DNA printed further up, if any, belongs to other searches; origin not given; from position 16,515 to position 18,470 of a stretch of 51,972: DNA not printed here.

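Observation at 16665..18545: Compact RiPP-like locus: Cys/Asp-rich precursor peptide plus a radical-SAM/SPASM maturase fused to a GNAT acetyltransferase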

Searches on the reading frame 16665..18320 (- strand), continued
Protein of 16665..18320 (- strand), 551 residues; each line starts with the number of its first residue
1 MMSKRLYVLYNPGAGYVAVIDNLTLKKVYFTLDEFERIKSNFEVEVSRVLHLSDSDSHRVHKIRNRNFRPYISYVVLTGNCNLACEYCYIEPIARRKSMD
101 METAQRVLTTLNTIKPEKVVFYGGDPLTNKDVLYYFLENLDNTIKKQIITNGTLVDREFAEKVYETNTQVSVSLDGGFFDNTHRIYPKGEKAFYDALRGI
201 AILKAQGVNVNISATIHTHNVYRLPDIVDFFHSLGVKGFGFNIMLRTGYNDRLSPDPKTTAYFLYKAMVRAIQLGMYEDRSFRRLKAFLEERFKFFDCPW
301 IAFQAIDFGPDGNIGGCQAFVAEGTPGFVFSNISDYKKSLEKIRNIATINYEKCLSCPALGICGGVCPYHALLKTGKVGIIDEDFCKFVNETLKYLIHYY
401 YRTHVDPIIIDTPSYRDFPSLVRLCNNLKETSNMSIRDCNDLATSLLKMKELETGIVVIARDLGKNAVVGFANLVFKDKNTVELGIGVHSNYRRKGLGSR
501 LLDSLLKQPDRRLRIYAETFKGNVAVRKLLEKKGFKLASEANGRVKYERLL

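Call 9: find_encoding_contigs(protein=P0001, flank=5000, max_places=3)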
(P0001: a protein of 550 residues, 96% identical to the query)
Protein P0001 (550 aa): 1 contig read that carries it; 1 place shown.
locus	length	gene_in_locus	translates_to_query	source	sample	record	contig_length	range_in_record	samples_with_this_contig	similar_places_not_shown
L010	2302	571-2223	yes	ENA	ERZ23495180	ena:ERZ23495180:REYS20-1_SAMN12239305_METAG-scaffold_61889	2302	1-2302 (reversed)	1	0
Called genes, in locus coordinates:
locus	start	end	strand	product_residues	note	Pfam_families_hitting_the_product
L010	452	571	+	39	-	-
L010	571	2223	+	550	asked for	PF04055:Radical_SAM, PF13353:Fer4_12, PF13302:Acetyltransf_3 (weak), PF00583:Acetyltransf_1, PF13508:Acetyltransf_7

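Call 20: find_encoding_contigs(protein=window:16665-18320:-, flank=2000, max_places=5)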
Protein window:16665-18320:- (551 aa): no gene with exactly this product is on record in the collection.

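Call 21: list_cluster_members(proteins=[window:16668-18320:-, window:18339-18545:-, window:18339-18491:-, window:13934-14299:-, window:18962-21334:-])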
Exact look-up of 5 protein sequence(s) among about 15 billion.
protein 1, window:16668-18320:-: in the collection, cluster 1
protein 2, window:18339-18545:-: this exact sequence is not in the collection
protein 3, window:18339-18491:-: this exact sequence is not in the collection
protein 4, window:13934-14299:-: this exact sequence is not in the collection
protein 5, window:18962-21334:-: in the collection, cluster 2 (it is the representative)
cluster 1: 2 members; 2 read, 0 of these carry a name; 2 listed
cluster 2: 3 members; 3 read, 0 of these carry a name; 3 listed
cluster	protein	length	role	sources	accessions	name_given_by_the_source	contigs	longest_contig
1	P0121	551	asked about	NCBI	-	-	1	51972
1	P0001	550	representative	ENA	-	-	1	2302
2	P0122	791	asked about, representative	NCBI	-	-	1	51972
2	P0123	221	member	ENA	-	-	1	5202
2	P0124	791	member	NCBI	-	-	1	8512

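Call 29: find_related_loci(query=A1, collection=metagenome_contigs, flank=6000)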
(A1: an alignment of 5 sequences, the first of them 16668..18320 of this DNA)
Query A1 (551 aa) in metagenome_contigs; peptide patterns used: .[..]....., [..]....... (x = any residue, [..] = any of these).
225 stretches matched a pattern; 1 encode a relative of the query (tblastn E <= 1e-3); 1 distinct loci.
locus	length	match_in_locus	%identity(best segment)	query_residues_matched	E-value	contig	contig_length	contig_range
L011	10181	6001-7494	51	7-508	4e-173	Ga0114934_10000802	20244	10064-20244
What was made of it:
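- Tried and rejected: The metagenome scan returned only a known contig (call 29).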

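Call 30: find_encoding_contigs(protein=P0004, flank=5000, max_places=3)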
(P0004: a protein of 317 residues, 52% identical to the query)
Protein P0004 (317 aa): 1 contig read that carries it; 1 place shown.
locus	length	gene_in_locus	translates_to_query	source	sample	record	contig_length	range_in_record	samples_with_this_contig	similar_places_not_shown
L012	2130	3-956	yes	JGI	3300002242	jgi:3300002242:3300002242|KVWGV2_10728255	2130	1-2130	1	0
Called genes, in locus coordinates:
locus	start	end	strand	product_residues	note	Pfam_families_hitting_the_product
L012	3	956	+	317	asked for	PF12746:GNAT_acetyltran (faint), PF13302:Acetyltransf_3, PF00583:Acetyltransf_1, PF13673:Acetyltransf_10 (weak), PF13508:Acetyltransf_7, PF08445:FR47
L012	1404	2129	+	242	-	?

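Call 37: search_solved_structures(query=window:16668-18320:-, max_evalue=0.001)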
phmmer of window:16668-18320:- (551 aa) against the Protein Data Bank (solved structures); distinct sequences matched with E-value up to 0.001: 11.
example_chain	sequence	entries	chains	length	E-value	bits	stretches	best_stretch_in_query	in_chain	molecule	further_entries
7vob_C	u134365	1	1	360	2e-11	46.3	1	68-242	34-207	Cytosylglucuronate decarboxylase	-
7voc_C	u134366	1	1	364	2.1e-11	46.3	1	67-242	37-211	Cytosylglucuronate decarboxylase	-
8vpo_A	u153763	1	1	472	3.6e-10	42.2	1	54-397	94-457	Radical SAM core domain-containing protein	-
6c8v_A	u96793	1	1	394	1.3e-05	27.2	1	76-238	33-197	Coenzyme PQQ synthesis protein E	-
6b4c_A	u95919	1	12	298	9.9e-05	24.3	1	78-251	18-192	Viperin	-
7n7i_A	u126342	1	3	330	0.00011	24.1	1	77-251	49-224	Viperin-like enzyme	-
9dgw_A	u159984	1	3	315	0.00013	23.8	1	78-251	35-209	Radical SAM core domain-containing protein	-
8wm2_A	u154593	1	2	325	0.0002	23.2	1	60-161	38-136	Fe-S radical SAM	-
9dfw_A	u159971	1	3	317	0.00041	22.2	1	78-183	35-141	Radical SAM core domain-containing protein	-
6efn_A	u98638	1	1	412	0.00043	22.2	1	68-236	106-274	Sporulation killing factor maturation protein SkfB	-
9gm3_A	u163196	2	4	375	0.0009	21.1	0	74-197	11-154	ChlB radical SAM domain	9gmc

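Call 41: find_encoding_contigs(protein=P0005, flank=3000, max_places=2)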
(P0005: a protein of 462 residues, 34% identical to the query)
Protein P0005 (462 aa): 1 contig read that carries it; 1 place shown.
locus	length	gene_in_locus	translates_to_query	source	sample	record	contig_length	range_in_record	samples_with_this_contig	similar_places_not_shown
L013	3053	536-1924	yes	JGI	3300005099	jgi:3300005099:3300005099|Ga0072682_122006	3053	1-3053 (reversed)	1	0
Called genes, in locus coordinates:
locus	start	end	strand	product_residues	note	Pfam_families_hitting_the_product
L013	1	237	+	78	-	?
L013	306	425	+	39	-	-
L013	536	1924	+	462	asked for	PF04055:Radical_SAM, PF13353:Fer4_12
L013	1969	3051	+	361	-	?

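Call 42: find_encoding_contigs(protein=P0019, flank=4000, max_places=2)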
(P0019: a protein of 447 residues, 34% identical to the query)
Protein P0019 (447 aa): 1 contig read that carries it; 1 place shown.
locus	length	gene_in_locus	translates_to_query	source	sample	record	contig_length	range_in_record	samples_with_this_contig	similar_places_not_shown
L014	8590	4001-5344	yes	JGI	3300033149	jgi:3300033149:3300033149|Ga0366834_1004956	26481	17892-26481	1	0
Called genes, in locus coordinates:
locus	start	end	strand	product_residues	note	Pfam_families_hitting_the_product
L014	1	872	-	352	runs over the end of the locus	PF01545:Cation_efflux, PF16916:ZT_dimer (weak)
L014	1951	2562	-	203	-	-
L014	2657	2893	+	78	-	-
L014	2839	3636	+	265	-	-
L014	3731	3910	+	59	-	-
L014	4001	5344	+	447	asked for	PF04055:Radical_SAM, PF13353:Fer4_12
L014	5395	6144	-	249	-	-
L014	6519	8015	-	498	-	PF01336:tRNA_anti-codon, PF00152:tRNA-synt_2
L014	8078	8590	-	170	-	?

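Call 43: find_encoding_contigs(protein=P0073, flank=4000, max_places=2)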
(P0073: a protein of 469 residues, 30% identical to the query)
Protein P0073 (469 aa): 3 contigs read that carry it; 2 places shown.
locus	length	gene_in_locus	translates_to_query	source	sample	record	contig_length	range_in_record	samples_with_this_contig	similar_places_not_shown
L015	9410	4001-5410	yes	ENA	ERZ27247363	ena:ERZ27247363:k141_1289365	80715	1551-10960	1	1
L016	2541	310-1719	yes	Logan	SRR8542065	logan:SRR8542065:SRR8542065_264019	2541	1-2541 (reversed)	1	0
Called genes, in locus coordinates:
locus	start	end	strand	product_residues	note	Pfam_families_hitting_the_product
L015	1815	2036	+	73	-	-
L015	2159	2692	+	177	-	PF01936:NYN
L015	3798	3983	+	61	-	-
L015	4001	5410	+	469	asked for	PF04055:Radical_SAM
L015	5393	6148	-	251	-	-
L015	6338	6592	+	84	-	-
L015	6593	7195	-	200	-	PF00406:ADK, PF13207:AAA_17, PF13238:AAA_18 (weak), PF05191:ADK_lid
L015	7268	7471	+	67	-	-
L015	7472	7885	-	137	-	PF01894:YjbQ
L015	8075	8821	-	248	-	PF04402:SIMPL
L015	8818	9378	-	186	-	PF12840:HTH_20, PF13412:HTH_24 (faint)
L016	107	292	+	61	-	-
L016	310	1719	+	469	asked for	PF04055:Radical_SAM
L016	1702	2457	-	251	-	-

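Call 48: predict_structure(alignment_id=A2)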
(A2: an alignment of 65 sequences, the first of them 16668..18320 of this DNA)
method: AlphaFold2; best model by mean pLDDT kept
length: 551 residues; sequences in the alignment: 65
mean_pLDDT: 91.5   pTM: 0.84
mean pLDDT of the five models: 91.5, 91.4, 91.3, 90.9, 89.1
residues with pLDDT >= 90: 393; 70-90: 144; 50-70: 12; < 50: 2
segments of 3 or more residues with pLDDT < 50: none
pLDDT, mean of each block of 10 residues (from residue 1): 76 89 93 93 90 77 87 95 86 74 98 97 95 98 98 98 98 96 94 97 98 96 98 97 83 92 97 95 95 88 94 94 91 94 87 90 90 88 92 96 89 94 93 80 91 90 91 91 92 88 83 88 90 96 94 77
secondary structure, 60 per line:
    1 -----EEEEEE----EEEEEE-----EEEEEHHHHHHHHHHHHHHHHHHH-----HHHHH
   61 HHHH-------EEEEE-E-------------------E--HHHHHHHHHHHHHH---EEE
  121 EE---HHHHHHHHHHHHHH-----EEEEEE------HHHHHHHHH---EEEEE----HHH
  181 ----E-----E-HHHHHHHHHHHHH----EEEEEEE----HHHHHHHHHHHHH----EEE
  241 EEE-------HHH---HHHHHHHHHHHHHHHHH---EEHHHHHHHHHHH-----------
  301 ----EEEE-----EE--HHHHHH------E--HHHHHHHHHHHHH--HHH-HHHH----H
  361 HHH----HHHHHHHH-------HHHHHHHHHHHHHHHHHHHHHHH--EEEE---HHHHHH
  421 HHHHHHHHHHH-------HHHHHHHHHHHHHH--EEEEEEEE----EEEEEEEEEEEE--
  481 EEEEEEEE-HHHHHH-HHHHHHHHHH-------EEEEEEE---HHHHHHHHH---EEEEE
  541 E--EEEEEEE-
elements in order: E6-11 E16-21 E27-31 H32-50 H56-64 E72-76 H101-114 E118-122 H126-139 E145-150 H157-165 E169-173 H193-205 E210-216 H221-233 E238-243 H257-273 H279-289 E305-308 H318-323 H333-345 H352-355 H360-363 H368-375 H383-405 E408-411 H415-431 H439-452 E455-462 E467-478 E481-488 H490-495 H497-506 E514-520 H524-532 E536-541 E544-550

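Call 51: fold_search(model_id=the predicted structure, library=pdb)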
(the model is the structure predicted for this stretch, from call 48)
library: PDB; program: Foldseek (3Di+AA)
matches with E <= 10: 1876; with E <= 0.001: 435
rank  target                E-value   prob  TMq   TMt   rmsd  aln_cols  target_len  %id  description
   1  5why_B                8.8e-18  1.00  0.53  0.67   7.8       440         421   16  Structural Insights into Thioether Bond Formation in the Biosynthesis of Sactipeptides (released 2017-07-26)
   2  5why_A                3.3e-17  1.00  0.53  0.68   7.9       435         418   16  Structural Insights into Thioether Bond Formation in the Biosynthesis of Sactipeptides (released 2017-07-26)
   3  5wgg_A                6.1e-17  1.00  0.57  0.70   6.7       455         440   16  Structural Insights into Thioether Bond Formation in the Biosynthesis of Sactipeptides (released 2017-07-26)
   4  8vpo                  6.0e-16  1.00  0.53  0.64   6.5       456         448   16  X-Ray Crystal Structure of TigE from Paramaledivibacter caminithermalis (released 2024-02-07)
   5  9gm3_C                6.7e-16  1.00  0.51  0.73   4.3       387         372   19  Crystal structure of the complex formed between the radical SAM protein ChlB and the leader region of its precursor su (released 2025-06-25)
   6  9gmc_A                7.0e-16  1.00  0.51  0.72   4.5       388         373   19  Crystal structure of the complex formed between the radical SAM protein ChlB and the R3A mutant of ChlA (released 2025-06-25)
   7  9gm3_A                1.1e-15  1.00  0.52  0.73   4.3       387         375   19  Crystal structure of the complex formed between the radical SAM protein ChlB and the leader region of its precursor su (released 2025-06-25)
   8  9gmc_C                1.2e-15  1.00  0.51  0.73   4.4       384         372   19  Crystal structure of the complex formed between the radical SAM protein ChlB and the R3A mutant of ChlA (released 2025-06-25)
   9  4k37_A                2.7e-14  1.00  0.48  0.70   4.9       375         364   19  Native anSMEcpe with bound AdoMet (released 2013-05-08)
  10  4k37_B                4.3e-14  1.00  0.50  0.73   4.1       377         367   20  Native anSMEcpe with bound AdoMet (released 2013-05-08)
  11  4k36_A                5.0e-14  1.00  0.47  0.67   9.3       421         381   19  His6 tagged anSMEcpe with bound AdoMet (released 2013-05-08)
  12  4k39_A                8.8e-14  1.00  0.48  0.71   5.0       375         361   19  Native anSMEcpe with bound AdoMet and Cp18Cys peptide (released 2013-05-08)
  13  6efn                  1.0e-13  1.00  0.37  0.52  12.9       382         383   16  Structure of a RiPP maturase, SkfB (released 2018-10-24)
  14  4k39_B                1.5e-13  1.00  0.50  0.74   4.2       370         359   18  Native anSMEcpe with bound AdoMet and Cp18Cys peptide (released 2013-05-08)
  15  5v1t_A                3.1e-13  1.00  0.46  0.56  13.2       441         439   17  Crystal structure of Streptococcus suis SuiB bound to precursor peptide SuiA (released 2017-08-30)
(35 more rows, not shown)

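Call 63: search_protein_representatives(alignment_id=A1)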
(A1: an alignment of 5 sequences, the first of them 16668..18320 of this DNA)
Query: 5 sequences, 553 profile positions. Proteins with E-value up to 0.001 (for the whole library): 46245; up to 1e-10: 10032; up to 1e-30: 364. The best 150 are listed.
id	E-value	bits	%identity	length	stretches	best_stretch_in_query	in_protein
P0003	0.0e+00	1009.5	-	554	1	1-552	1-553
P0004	4.4e-167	573.6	-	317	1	242-552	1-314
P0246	2.5e-155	534.8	-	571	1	8-547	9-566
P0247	3.8e-120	418.7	-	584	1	6-546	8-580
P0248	1.2e-118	413.7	-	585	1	14-550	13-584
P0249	2.3e-92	327.0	-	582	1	16-550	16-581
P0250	1.2e-91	324.6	-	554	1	3-537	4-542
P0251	2.7e-77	277.2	-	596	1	16-549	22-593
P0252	9.5e-75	268.8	-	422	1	14-401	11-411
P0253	9.0e-65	235.9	-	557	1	47-449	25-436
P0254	1.1e-62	229.0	-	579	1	14-546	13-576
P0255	8.0e-62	226.1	-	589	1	65-548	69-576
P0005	8.1e-61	222.8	-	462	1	32-399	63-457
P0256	1.2e-58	215.6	-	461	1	5-402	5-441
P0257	1.8e-56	208.5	-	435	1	9-403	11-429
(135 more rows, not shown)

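Call 65: find_encoding_contigs(protein=P0246, flank=5000, max_places=3)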
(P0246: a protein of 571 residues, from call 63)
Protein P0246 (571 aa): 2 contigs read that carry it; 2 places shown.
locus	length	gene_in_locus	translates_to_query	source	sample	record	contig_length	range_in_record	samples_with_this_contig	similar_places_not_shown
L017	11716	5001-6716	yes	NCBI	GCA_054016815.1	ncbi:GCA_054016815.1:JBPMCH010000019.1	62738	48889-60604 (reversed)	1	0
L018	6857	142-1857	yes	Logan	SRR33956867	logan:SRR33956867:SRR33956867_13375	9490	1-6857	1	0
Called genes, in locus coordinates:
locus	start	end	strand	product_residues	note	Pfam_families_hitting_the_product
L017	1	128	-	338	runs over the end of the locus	PF02938:GAD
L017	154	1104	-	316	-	PF00814:TsaD, PF22521:HypF_C_2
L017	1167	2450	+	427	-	PF03600:CitMHS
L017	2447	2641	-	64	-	PF21965:SAMP2 (weak), PF02597:ThiS (weak)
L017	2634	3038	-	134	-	PF11969:DcpS_C, PF01230:HIT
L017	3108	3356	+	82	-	PF02697:VAPB_antitox (weak)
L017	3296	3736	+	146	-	PF01850:PIN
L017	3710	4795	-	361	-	PF13353:Fer4_12 (weak), PF04055:Radical_SAM, PF13240:Zn_Ribbon_1 (faint)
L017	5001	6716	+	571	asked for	PF04055:Radical_SAM, PF13353:Fer4_12, PF13302:Acetyltransf_3, PF00583:Acetyltransf_1, PF12746:GNAT_acetyltran (weak), PF13673:Acetyltransf_10, PF13508:Acetyltransf_7, PF08445:FR47 (weak)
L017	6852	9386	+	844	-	PF02359:CDC48_N, PF02933:CDC48_2, PF05496:RuvB_N, PF00004:AAA, PF13191:AAA_16 (weak), PF17862:AAA_lid_3, PF00004:AAA, PF17862:AAA_lid_3, +21 more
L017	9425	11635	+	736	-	-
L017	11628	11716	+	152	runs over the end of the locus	PF22355:tRNA_int_end_N3, PF01974:tRNA_int_endo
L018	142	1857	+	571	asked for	PF04055:Radical_SAM, PF13353:Fer4_12, PF13302:Acetyltransf_3, PF00583:Acetyltransf_1, PF12746:GNAT_acetyltran (weak), PF13673:Acetyltransf_10, PF13508:Acetyltransf_7, PF08445:FR47 (weak)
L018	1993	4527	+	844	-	PF02359:CDC48_N, PF02933:CDC48_2, PF05496:RuvB_N, PF00004:AAA, PF13191:AAA_16 (weak), PF17862:AAA_lid_3, PF00004:AAA, PF17862:AAA_lid_3, +21 more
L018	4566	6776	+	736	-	-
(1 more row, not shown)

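Call 67: find_encoding_contigs(protein=P0247, flank=4000, max_places=2)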
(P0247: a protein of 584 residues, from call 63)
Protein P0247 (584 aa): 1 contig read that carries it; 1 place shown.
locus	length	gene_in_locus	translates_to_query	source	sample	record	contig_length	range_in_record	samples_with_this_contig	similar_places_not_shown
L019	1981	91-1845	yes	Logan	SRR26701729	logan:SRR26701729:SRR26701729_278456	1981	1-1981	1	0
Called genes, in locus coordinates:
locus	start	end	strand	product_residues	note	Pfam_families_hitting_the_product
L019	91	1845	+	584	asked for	PF13353:Fer4_12 (weak), PF04055:Radical_SAM, PF13302:Acetyltransf_3, PF13420:Acetyltransf_4, PF00583:Acetyltransf_1, PF13673:Acetyltransf_10 (weak), PF13508:Acetyltransf_7, PF08445:FR47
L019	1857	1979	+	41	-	?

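Call 68: find_encoding_contigs(protein=P0248, flank=4000, max_places=2)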
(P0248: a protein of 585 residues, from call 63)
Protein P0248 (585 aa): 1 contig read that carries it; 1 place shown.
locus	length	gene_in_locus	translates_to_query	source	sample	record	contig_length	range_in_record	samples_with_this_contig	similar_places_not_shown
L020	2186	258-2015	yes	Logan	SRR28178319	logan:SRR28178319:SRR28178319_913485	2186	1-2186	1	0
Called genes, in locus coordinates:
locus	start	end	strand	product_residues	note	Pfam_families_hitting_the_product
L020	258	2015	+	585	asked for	PF04055:Radical_SAM, PF13353:Fer4_12, PF00583:Acetyltransf_1, PF13302:Acetyltransf_3, PF13673:Acetyltransf_10 (weak), PF13508:Acetyltransf_7, PF08445:FR47 (weak)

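Call 73: find_encoding_contigs(protein=P0255, flank=5000, max_places=3)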
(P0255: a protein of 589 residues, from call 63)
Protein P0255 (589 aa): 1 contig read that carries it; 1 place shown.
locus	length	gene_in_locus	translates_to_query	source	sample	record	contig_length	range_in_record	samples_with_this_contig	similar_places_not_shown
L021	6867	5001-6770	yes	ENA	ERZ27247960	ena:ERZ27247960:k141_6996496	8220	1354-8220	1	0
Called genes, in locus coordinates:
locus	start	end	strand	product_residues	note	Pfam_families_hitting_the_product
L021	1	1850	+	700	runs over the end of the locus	PF06202:GDE_C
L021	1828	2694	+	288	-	PF14528:LAGLIDADG_3 (faint)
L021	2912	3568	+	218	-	PF04794:YdjC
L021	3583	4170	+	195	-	PF00753:Lactamase_B, PF23023:Anti-Pycsar_Apyc1 (weak), PF12706:Lactamase_B_2 (weak)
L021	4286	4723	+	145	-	-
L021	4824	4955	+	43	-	-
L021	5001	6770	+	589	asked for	PF13353:Fer4_12, PF04055:Radical_SAM, PF00583:Acetyltransf_1, PF13673:Acetyltransf_10, PF13508:Acetyltransf_7, PF08445:FR47 (weak)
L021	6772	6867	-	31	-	?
